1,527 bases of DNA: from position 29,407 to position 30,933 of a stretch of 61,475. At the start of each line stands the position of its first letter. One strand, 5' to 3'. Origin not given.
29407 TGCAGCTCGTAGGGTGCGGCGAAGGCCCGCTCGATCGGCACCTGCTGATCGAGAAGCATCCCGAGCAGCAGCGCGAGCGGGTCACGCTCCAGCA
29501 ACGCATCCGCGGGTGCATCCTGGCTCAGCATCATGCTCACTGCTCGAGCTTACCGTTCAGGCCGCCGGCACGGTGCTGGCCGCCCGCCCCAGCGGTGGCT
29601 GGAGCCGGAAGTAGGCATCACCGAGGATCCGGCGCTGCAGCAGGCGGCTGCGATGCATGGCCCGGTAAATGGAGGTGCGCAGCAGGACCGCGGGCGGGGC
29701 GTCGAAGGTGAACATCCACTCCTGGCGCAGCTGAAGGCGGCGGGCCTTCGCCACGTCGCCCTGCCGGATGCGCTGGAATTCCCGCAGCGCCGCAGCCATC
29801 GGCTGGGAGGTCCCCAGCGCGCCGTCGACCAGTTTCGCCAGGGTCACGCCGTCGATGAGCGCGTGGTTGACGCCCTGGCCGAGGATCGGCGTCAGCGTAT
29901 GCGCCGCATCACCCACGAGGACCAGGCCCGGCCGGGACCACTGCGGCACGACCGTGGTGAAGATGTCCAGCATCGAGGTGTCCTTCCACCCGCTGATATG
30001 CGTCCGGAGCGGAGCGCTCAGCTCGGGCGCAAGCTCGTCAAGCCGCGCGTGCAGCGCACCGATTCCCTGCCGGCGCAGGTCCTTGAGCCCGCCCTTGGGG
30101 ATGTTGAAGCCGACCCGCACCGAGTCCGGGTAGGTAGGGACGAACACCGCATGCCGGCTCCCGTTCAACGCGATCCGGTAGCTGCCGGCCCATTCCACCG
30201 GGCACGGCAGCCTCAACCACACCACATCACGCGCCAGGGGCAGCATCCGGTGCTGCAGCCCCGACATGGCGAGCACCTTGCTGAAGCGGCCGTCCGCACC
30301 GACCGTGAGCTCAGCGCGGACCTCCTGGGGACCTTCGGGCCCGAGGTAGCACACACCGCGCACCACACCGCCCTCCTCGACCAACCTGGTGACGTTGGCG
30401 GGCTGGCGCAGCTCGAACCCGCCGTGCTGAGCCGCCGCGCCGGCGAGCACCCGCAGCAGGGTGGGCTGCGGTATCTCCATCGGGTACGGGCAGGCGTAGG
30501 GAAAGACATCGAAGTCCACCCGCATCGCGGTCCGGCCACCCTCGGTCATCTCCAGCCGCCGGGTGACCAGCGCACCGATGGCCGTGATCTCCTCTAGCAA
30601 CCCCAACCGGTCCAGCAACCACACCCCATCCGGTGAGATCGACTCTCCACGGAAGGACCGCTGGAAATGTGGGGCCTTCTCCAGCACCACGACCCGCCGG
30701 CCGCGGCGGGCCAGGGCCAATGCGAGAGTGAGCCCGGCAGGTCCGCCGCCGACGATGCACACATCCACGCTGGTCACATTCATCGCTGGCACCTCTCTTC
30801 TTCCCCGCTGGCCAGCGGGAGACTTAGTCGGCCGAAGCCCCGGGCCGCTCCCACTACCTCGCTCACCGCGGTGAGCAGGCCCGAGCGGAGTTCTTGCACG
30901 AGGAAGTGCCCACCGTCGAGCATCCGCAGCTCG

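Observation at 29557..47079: Compact acyl-tetronate (agglomerin/RK-682-type) biosynthetic gene cluster with FAAL/ACP/double-ACAD starter module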

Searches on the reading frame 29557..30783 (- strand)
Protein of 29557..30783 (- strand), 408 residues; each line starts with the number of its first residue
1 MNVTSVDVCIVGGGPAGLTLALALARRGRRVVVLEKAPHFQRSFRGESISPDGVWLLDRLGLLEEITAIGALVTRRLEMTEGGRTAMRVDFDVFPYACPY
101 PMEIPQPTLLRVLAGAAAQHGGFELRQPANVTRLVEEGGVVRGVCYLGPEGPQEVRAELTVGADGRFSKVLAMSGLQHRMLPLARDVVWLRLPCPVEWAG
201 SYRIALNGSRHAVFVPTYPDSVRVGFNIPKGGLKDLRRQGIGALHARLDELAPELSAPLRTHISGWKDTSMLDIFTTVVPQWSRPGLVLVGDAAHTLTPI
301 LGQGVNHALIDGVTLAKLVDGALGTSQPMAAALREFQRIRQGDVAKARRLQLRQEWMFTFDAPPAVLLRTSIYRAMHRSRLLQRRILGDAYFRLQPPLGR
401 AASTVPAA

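Call 19: search_solved_structures(query=window:29557-30783:-, max_evalue=0.00001)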
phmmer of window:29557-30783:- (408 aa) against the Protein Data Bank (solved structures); distinct sequences matched with E-value up to 0.00001: 83 (the best 60 are shown).
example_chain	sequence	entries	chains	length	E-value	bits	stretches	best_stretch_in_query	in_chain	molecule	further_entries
8uiu_A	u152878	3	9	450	8.8e-33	117.1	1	6-359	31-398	Flavin monooxygenase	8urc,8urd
6sw1_A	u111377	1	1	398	8.1e-19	71.2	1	5-339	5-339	Probable FAD-dependent monooxygenase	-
2x3n_A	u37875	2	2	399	1e-18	70.8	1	5-339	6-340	PROBABLE FAD-DEPENDENT MONOOXYGENASE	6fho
6sw2_A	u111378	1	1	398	1e-18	70.8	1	5-339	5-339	Probable FAD-dependent monooxygenase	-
2rgj_A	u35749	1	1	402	1.1e-16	64.1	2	278-357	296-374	Flavin-containing monooxygenase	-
3c96_A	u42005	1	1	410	1.2e-16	64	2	278-358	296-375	Flavin-containing monooxygenase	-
4k2x_A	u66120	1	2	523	1.5e-15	60.4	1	6-176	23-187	Polyketide oxygenase/hydroxylase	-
4k5r_A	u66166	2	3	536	3.3e-15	59.3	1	5-176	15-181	Oxygenase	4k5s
3fmw_A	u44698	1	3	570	7e-14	54.9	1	5-172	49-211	Oxygenase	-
5bva_A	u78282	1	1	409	4.7e-13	52.2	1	4-322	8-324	flavin-dependent halogenase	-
5bul_A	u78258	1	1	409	7.9e-13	51.4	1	4-320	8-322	flavin-dependent halogenase triple mutant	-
5kow_A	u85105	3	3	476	1.2e-12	50.9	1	6-328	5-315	Pentachlorophenol 4-monooxygenase | Putative rifampin monooxygenase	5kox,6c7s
6ain_A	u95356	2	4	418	1.6e-12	50.5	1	7-319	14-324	PnpA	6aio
2qa2_A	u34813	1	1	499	6.2e-12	48.5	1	6-177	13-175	Polyketide oxygenase CabE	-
2qa1_A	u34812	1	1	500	2e-11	46.8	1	7-176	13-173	Polyketide oxygenase PgaE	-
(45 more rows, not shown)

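Call 22: search_protein_families(library=ncbifam, proteins=[window:29557-30783:-], max_evalue=0.00001)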
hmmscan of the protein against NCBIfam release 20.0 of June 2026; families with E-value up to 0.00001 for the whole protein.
window:29557-30783:- (408 aa): 68 families (the best 25 are shown)
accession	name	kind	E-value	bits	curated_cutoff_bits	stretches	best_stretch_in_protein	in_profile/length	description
NF004834.1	PRK06185.1-3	subfamily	3.9e-73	246.6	500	1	3-351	5-351/420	FAD-dependent oxidoreductase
NF004833.1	PRK06185.1-1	subfamily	1.9e-69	234.4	488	1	7-354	4-350/403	FAD-dependent oxidoreductase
NF004835.0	PRK06185.1-4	equivalog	3e-68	230.5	601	1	3-354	8-357/411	FAD-dependent oxidoreductase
TIGR01988.1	Ubi-OHases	subfamily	5.2e-30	104.5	224.65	2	279-389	272-384/387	ubiquinone biosynthesis hydroxylase, UbiH/UbiF/VisC/COQ6 family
NF004829.0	PRK06183.1-3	subfamily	4.2e-27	95.1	390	2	2-179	5-186/520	bifunctional 3-(3-hydroxy-phenyl)propionate/3-hydroxycinnamic acid hydroxylase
NF005313.0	PRK06847.1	subfamily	9.2e-26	90.7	372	1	6-340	5-333/375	hypothetical protein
NF005452.0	PRK07045.1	equivalog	4.9e-25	88.2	397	1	2-341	2-341/388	putative monooxygenase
NF004832.0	PRK06184.1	subfamily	2e-23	82.9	476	1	3-170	4-173/506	hypothetical protein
NF005951.1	PRK08020.1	equivalog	3.8e-23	81.9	590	1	5-344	2-339/388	3-demethoxyubiquinol 3-hydroxylase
NF004780.0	PRK06126.1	subfamily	4.2e-23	81.4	445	1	3-178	6-199/552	hypothetical protein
NF005691.0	PRK07494.1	equivalog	1.1e-22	80.1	459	2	3-180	6-180/404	UbiH/UbiF family hydroxylase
TIGR01984.1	UbiH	equivalog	3.2e-22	78.9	392.2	2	283-390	274-380/382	2-octaprenyl-6-methoxyphenyl hydroxylase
NF006021.0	PRK08163.1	equivalog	3.3e-22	79.1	459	2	6-171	6-170/398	3-hydroxybenzoate 6-monooxygenase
NF005788.0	PRK07608.1-3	equivalog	3.4e-21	75.5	478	2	6-183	3-181/388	UbiH/UbiF family hydroxylase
NF005720.0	PRK07538.1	subfamily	4.4e-20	72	400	2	6-171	3-170/418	hypothetical protein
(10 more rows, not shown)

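Call 48: find_homologous_proteins(query=window:29557-30783:-, max_evalue=1e-30)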
Query window:29557-30783:- (408 aa): 2554 proteins with E <= 1e-30 among 8000 candidates; the best 120 are listed.
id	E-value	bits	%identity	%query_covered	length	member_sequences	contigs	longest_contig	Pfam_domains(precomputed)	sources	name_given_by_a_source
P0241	1.1e-269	912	100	100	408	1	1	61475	PF01266.31,PF13450.13,PF00890.31,PF07992.21,PF03486.21,PF01494.26,PF12831.14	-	-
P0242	3.6e-227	772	87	100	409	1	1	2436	PF01266.31,PF13450.13,PF00890.31,PF01494.26,PF12831.14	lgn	-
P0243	1.1e-207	708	84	95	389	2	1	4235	PF01266.31,PF13450.13,PF00890.31,PF07992.21,PF01494.26,PF12831.14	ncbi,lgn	-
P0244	1.1e-155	537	63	97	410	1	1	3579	PF01266.31,PF13450.13,PF00890.31,PF07992.21,PF01494.26,PF12831.14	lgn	-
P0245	1.0e-154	534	63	97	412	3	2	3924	PF01266.31,PF13450.13,PF00890.31,PF07992.21,PF01494.26,PF12831.14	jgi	jgi:2-polyprenyl-6-methoxyphenol hydroxylase-like FAD-dependent oxidoreductase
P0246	4.1e-153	528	63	96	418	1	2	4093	PF01266.31,PF00890.31,PF01494.26,PF12831.14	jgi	jgi:2-polyprenyl-6-methoxyphenol hydroxylase-like FAD-dependent oxidoreductase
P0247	6.7e-152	524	61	97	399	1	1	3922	PF01266.31,PF13450.13,PF00890.31,PF07992.21,PF05834.19,PF01494.26,PF12831.14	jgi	jgi:2-polyprenyl-6-methoxyphenol hydroxylase-like FAD-dependent oxidoreductase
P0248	6.9e-152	524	62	97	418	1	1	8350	PF01266.31,PF00890.31,PF01494.26,PF12831.14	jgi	jgi:2-polyprenyl-6-methoxyphenol hydroxylase-like FAD-dependent oxidoreductase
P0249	2.0e-151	523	62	98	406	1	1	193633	PF01266.31,PF13450.13,PF00890.31,PF07992.21,PF01494.26,PF12831.14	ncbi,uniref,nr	ncbi:FAD-dependent oxidoreductase [Streptomyces sp. ACA25]|uniref:FAD-dependent oxidoreductase n=1 T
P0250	4.3e-150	518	60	97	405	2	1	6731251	PF01266.31,PF13450.13,PF00890.31,PF07992.21,PF04820.21,PF05834.19,PF01494.26,PF12831.14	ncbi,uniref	ncbi:FAD-dependent oxidoreductase [Actinokineospora sp. G85]|uniref:FAD-dependent oxidoreductase n=1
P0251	5.4e-150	518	62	98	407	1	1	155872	PF01946.24,PF01266.31,PF13450.13,PF00890.31,PF07992.21,PF00070.34,PF01494.26,PF12831.14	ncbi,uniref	ncbi:FAD-dependent oxidoreductase [Saccharomonospora sp. NPDC046836]|uniref:FAD-dependent oxidoreduc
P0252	7.9e-150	518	60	97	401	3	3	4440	PF01946.24,PF01266.31,PF13450.13,PF00890.31,PF07992.21,PF04820.21,PF05834.19,PF01494.26,PF12831.14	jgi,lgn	jgi:2-polyprenyl-6-methoxyphenol hydroxylase-like FAD-dependent oxidoreductase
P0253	6.5e-149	515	60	97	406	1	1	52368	PF01266.31,PF00890.31,PF01494.26,PF12831.14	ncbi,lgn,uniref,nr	ncbi:FAD-dependent monooxygenase [Actinokineospora iranica]|uniref:2-polyprenyl-6-methoxyphenol hydr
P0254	8.2e-149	514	61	98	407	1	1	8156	PF01266.31,PF13450.13,PF00890.31,PF07992.21,PF00070.34,PF03486.21,PF01494.26,PF12831.14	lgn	-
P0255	5.6e-148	511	61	98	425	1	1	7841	PF01266.31,PF13450.13,PF00890.31,PF07992.21,PF01494.26,PF12831.14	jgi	jgi:2-polyprenyl-6-methoxyphenol hydroxylase-like FAD-dependent oxidoreductase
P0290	2.8e-138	479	58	96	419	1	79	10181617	PF01266.31,PF13450.13,PF00890.31,PF01494.26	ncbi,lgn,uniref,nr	ncbi:putative oxidoreductase [Streptomyces scabiei 87.22]|uniref:Putative oxidoreductase n=1 Tax=Str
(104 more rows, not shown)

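Call 61: predict_structure(alignment_id=A2)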
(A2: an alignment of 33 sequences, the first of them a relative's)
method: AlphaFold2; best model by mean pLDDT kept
length: 408 residues; sequences in the alignment: 33
mean_pLDDT: 90.5   pTM: 0.90
mean pLDDT of the five models: 90.5, 89.0, 88.7, 88.3, 88.2
residues with pLDDT >= 90: 304; 70-90: 84; 50-70: 12; < 50: 8
segments of 3 or more residues with pLDDT < 50: 401-408
pLDDT, mean of each block of 10 residues (from residue 1): 94 95 97 93 74 95 94 93 94 92 92 97 96 96 96 97 78 93 90 90 94 89 92 93 95 94 93 87 97 80 85 97 87 97 91 90 96 94 87 81 39
secondary structure, 60 per line:
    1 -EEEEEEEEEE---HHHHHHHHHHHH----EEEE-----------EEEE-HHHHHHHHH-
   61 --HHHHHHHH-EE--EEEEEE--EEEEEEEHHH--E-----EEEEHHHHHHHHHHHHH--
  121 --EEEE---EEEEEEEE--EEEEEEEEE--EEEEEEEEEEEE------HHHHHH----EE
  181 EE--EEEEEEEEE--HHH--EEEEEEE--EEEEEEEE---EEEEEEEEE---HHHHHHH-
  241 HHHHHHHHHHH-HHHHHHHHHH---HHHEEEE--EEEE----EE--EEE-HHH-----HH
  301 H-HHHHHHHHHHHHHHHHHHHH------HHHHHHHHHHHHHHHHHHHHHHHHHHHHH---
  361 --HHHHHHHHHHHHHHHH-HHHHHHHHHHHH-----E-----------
elements in order: E2-11 H15-26 E31-34 E46-49 H51-59 H63-70 E76-81 E84-90 E102-105 H106-118 E123-126 E130-137 E140-148 E151-162 H169-174 E179-182 E185-193 E201-207 E210-217 E221-229 H233-239 H241-251 H253-262 E269-272 E275-278 E287-289 H303-322 H329-357 H363-378 H380-391

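Call 63: fold_search(model_id=the predicted structure, library=pdb)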
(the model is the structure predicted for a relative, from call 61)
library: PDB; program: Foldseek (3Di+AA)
matches with E <= 10: 1944; with E <= 0.001: 1480
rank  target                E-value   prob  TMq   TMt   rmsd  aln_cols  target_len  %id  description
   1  8urc_A                7.4e-38  1.00  0.89  0.90   2.3       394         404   26  Bacillus niacini flavin monooxygenase (released 2024-09-18)
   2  8urd_C                4.7e-36  1.00  0.88  0.89   2.4       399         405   26  Bacillus niacini flavin monooxygenase with bound (2,6)DHP (released 2024-09-18)
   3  8uiu_A                7.9e-35  1.00  0.89  0.88   2.3       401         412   25  Structure of an FMO from Bacillus niacini (released 2024-09-18)
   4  8urd_B                1.0e-34  1.00  0.88  0.89   2.5       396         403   25  Bacillus niacini flavin monooxygenase with bound (2,6)DHP (released 2024-09-18)
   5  8uiu_C                1.6e-34  1.00  0.88  0.88   2.3       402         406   25  Structure of an FMO from Bacillus niacini (released 2024-09-18)
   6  8urd_A                2.0e-34  1.00  0.88  0.89   2.7       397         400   25  Bacillus niacini flavin monooxygenase with bound (2,6)DHP (released 2024-09-18)
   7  8uiu_B                2.2e-32  1.00  0.86  0.86   2.5       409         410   24  Structure of an FMO from Bacillus niacini (released 2024-09-18)
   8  6sw2                  5.7e-30  1.00  0.74  0.82   3.7       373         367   23  Crystal Structure of P. aeruginosa PqsL in complex with 2-aminobenzoylacetate (released 2020-06-03)
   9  6sw1                  6.8e-30  1.00  0.75  0.83   3.2       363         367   24  Crystal Structure of P. aeruginosa PqsL: R41Y, I43R, G45R, C105G mutant (released 2020-06-03)
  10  2x3n                  3.1e-29  1.00  0.73  0.82   4.0       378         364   24  Crystal structure of pqsL, a probable FAD-dependent monooxygenase from Pseudomonas aeruginosa (released 2010-07-21)
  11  6fho                  1.2e-28  1.00  0.74  0.82   3.5       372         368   24  Crystal structure of pqsL, a probable FAD-dependent monooxygenase from Pseudomonas aeruginosa - new refinement (released 2018-04-25)
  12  6c6n_A                1.7e-28  1.00  0.82  0.75   3.6       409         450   22  Human squalene epoxidase (SQLE, squalene monooxygenase) structure with FAD and Cmpd-4" (released 2019-01-16)
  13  6c6p_A                4.3e-28  1.00  0.83  0.76   3.3       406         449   22  Human squalene epoxidase (SQLE, squalene monooxygenase) structure with FAD and NB-598 (released 2019-01-16)
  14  5bva                  4.6e-28  1.00  0.78  0.80   3.5       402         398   19  Structure of flavin-dependent brominase Bmp2 (released 2016-03-09)
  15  6c6r_A                7.1e-28  1.00  0.81  0.74   3.5       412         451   22  Human Squalene Epoxidase (SQLE, Squalene Monooxygenase) structure with FAD (released 2019-01-16)
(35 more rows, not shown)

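Call 66: find_encoding_contigs(protein=P0290, flank=10000, max_places=1)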
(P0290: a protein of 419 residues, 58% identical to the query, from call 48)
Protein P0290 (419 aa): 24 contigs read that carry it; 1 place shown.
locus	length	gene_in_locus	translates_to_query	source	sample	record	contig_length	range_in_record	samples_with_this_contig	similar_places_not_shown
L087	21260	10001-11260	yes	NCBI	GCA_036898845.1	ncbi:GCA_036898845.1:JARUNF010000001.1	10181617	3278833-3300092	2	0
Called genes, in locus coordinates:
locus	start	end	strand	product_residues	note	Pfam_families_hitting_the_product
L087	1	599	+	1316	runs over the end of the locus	PF13614:AAA_31 (weak), PF13676:TIR_2, PF25000:DUF7779, PF13424:TPR_12, PF13374:TPR_10, PF13424:TPR_12, PF13374:TPR_10, PF13424:TPR_12, +10 more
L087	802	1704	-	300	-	PF00561:Abhydrolase_1, PF12146:Hydrolase_4, PF12697:Abhydrolase_6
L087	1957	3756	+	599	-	PF00890:FAD_binding_2, PF01266:DAO (weak), PF01946:Thi4 (weak), PF03486:HI0933_like (weak), PF07992:Pyr_redox_2 (weak), PF12831:FAD_oxidored, PF13450:NAD_binding_8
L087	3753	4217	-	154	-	PF00583:Acetyltransf_1, PF13508:Acetyltransf_7 (weak), PF14542:Acetyltransf_CG (weak)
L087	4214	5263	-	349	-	PF04199:Cyclase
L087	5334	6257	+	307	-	PF00126:HTH_1, PF03466:LysR_substrate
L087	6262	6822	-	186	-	PF00440:TetR_N, PF13977:TetR_C_6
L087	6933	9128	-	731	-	PF03176:MMPL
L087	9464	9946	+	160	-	PF10604:Polyketide_cyc2, PF03364:Polyketide_cyc (weak), PF08327:AHSA1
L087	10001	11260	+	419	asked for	PF00890:FAD_binding_2 (faint), PF01266:DAO (weak), PF01494:FAD_binding_3, PF13450:NAD_binding_8 (weak)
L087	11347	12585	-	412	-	PF00067:p450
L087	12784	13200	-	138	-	-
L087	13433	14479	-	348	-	PF08545:ACP_syn_III (weak), PF08541:ACP_syn_III_C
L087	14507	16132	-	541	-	PF00278:Orn_DAP_Arg_deC, PF02784:Orn_Arg_deC_N, PF00550:PP-binding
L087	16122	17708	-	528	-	PF00501:AMP-binding, PF13193:AMP-binding_C (weak)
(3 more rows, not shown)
